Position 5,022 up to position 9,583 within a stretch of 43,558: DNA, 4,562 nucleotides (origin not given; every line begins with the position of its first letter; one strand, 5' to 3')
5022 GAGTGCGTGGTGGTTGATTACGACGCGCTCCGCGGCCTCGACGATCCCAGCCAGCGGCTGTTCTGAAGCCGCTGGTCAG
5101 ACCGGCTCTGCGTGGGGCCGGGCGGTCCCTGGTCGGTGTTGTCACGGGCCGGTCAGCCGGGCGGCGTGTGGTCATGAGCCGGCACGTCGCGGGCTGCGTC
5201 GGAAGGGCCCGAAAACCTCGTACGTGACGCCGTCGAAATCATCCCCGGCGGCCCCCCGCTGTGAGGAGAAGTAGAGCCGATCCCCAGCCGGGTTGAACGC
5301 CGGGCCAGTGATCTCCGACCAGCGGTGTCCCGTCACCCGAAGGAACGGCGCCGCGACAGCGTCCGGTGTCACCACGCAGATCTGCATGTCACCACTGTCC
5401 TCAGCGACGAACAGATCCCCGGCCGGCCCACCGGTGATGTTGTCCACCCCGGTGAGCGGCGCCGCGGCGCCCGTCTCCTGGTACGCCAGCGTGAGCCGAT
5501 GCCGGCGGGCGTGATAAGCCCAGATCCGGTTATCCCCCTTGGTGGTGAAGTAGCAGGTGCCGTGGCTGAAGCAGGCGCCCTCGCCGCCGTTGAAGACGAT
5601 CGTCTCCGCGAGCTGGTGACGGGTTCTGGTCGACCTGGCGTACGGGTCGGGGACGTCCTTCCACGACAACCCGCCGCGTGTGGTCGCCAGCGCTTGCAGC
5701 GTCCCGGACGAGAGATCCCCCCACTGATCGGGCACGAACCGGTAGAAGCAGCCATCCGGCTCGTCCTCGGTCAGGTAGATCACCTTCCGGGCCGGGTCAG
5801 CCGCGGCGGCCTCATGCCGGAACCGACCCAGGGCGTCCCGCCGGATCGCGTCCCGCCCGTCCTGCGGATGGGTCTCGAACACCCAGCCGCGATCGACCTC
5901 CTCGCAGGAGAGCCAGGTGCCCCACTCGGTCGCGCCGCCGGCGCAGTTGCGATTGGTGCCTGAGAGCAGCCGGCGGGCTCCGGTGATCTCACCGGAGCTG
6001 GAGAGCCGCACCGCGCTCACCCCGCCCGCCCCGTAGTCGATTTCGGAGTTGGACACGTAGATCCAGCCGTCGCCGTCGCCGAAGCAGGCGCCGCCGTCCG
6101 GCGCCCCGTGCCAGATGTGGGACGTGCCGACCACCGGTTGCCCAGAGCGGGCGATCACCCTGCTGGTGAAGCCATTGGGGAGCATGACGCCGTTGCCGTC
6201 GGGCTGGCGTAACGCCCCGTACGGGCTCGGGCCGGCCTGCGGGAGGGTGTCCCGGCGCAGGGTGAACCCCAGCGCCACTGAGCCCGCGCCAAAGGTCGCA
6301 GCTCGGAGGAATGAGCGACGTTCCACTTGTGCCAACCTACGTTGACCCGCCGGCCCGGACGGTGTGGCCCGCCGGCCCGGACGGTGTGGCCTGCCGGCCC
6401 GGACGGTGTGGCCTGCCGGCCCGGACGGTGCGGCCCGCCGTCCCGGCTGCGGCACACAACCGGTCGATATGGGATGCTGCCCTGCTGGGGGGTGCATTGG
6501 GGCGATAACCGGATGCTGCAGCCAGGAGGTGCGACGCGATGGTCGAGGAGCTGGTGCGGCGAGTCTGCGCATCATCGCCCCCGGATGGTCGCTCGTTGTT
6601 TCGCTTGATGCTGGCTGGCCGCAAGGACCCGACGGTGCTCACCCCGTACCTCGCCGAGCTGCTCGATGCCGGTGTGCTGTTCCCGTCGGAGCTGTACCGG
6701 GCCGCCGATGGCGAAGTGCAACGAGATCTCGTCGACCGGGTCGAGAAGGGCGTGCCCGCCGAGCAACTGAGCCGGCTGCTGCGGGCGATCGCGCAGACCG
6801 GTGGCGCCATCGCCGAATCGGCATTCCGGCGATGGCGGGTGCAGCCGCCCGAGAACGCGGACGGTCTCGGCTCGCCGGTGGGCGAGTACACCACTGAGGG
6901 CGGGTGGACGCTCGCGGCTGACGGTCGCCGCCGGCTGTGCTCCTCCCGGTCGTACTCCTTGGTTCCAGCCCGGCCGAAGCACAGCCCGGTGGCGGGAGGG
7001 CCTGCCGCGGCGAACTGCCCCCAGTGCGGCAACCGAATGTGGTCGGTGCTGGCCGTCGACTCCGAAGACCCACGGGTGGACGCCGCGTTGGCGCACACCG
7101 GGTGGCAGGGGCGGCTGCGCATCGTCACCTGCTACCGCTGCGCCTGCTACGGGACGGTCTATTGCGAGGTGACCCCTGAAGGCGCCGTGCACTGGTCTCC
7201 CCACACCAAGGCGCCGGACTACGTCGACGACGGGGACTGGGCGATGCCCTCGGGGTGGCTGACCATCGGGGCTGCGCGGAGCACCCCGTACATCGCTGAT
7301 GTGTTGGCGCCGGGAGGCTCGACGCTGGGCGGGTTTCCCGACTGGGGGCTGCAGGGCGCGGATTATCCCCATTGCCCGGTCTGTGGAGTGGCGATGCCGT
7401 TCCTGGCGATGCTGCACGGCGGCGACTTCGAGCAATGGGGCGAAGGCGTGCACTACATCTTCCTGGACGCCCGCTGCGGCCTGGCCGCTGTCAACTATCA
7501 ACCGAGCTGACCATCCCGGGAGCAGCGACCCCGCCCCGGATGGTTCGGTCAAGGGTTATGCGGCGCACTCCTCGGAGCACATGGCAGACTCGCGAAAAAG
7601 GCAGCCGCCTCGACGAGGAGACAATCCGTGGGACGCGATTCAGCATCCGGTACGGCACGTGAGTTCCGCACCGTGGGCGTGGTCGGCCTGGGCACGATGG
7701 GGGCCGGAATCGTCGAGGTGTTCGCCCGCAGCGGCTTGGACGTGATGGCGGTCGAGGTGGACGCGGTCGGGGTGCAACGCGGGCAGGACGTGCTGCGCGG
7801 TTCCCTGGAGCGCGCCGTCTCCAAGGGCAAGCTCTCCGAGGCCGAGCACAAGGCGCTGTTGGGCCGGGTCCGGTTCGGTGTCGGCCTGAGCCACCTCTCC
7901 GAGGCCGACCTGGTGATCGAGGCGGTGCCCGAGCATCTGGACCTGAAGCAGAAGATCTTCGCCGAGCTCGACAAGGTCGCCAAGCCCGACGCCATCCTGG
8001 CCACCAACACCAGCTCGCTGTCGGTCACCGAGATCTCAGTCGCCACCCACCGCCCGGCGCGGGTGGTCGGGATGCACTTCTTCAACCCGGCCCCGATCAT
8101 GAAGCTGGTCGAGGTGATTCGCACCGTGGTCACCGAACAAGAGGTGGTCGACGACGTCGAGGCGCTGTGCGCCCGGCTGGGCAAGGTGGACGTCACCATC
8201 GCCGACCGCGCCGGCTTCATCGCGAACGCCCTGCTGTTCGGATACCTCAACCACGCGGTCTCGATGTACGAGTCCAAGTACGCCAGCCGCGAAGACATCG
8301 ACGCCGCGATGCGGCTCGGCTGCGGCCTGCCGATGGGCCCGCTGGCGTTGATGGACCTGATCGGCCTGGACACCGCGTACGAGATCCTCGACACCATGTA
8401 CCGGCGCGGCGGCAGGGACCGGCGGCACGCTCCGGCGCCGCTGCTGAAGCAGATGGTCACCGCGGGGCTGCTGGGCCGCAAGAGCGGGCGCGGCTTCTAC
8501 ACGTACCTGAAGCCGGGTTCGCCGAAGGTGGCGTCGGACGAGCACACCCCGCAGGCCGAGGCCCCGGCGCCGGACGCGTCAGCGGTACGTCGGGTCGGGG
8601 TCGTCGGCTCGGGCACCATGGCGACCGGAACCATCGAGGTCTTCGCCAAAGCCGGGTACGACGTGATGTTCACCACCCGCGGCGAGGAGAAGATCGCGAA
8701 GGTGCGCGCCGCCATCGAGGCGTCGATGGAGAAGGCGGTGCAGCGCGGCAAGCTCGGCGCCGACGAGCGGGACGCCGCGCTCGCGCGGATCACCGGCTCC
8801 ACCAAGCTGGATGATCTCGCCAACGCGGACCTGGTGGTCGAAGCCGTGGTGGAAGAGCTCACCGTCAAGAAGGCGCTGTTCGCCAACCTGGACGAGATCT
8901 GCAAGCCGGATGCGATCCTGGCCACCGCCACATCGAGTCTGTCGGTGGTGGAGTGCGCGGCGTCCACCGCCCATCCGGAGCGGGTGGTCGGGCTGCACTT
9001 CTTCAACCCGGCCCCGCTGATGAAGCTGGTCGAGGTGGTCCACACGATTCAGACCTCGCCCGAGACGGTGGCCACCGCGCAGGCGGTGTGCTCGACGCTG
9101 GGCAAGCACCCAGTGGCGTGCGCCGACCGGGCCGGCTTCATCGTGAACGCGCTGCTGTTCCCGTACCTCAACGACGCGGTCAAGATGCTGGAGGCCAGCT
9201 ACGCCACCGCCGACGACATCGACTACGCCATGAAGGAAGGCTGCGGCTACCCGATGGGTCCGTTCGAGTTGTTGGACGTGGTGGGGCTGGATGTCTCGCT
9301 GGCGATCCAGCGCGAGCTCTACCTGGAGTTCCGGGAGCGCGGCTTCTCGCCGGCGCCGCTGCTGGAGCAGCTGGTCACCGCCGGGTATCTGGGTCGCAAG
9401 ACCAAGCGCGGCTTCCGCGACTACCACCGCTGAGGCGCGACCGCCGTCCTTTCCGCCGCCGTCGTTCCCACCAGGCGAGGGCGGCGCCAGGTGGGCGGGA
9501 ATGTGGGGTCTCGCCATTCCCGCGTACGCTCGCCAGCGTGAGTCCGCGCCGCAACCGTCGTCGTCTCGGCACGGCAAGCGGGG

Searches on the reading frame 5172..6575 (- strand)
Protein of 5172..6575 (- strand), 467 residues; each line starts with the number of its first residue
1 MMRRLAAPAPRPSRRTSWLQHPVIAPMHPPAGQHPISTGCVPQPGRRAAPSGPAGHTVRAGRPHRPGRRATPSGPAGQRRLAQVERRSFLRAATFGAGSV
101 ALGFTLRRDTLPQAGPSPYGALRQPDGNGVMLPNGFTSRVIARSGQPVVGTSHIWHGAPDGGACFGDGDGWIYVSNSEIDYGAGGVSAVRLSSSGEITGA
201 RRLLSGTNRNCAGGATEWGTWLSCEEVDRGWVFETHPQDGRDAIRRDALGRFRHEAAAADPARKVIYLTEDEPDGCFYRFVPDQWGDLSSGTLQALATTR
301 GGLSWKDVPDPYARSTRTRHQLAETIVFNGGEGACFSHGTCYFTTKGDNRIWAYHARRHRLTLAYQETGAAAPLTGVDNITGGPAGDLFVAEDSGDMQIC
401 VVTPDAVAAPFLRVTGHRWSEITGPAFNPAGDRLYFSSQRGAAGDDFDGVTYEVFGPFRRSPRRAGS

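Call 7: search_protein_families(library=pfam, proteins=[window:5172-6575:-], max_evalue=0.001)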
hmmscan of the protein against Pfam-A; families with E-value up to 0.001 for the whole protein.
window:5172-6575:- (467 aa): 1 family
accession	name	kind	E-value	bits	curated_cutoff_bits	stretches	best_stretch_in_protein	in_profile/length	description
PF05787.19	PhoX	-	2.5e-33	116.5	24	2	229-313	213-314/515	Alkaline phosphatase PhoX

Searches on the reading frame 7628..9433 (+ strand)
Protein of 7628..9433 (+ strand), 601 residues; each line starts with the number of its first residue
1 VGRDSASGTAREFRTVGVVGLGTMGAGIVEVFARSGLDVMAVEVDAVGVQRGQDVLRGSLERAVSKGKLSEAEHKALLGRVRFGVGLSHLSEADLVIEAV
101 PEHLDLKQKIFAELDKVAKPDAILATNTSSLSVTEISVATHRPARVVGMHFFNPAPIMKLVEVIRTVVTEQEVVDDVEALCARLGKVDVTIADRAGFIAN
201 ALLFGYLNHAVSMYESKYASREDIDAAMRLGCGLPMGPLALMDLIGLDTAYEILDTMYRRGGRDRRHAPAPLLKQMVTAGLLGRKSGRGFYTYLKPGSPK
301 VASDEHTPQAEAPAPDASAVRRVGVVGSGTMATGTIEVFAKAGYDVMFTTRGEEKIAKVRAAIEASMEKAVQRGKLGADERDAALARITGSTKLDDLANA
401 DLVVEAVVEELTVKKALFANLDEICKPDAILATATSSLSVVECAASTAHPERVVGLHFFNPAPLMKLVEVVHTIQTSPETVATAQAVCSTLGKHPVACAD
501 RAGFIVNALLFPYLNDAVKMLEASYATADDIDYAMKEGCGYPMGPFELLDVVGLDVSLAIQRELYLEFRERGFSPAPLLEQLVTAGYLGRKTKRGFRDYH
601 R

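Call 7: search_protein_families(library=pfam, proteins=[window:7628-9433:+], max_evalue=0.001)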
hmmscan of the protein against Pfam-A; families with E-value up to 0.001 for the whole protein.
window:7628-9433:+ (601 aa): 6 families
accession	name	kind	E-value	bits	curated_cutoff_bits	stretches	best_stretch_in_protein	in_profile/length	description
PF02737.24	3HCDH_N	-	1.6e-123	409.8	22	2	323-500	2-179/180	3-hydroxyacyl-CoA dehydrogenase, NAD binding domain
PF00725.27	3HCDH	-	1.1e-67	225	22.1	2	196-293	1-97/97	3-hydroxyacyl-CoA dehydrogenase, C-terminal domain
PF03807.23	F420_oxidored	-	2.7e-08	34.7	21.6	1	322-373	1-46/94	NADP oxidoreductase coenzyme F420-dependent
PF03721.20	UDPG_MGDP_dh_N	-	8.9e-05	22.6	27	0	15-101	2-85/187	UDP-glucose/GDP-mannose dehydrogenase family, NAD binding domain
PF02826.25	2-Hacid_dh_C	-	0.0001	22.1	25.1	0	8-45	31-68/178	D-isomer specific 2-hydroxyacid dehydrogenase, NAD binding domain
PF03446.21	NAD_binding_2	-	0.00022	21.7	21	0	15-50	1-36/161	NAD binding domain of 6-phosphogluconate dehydrogenase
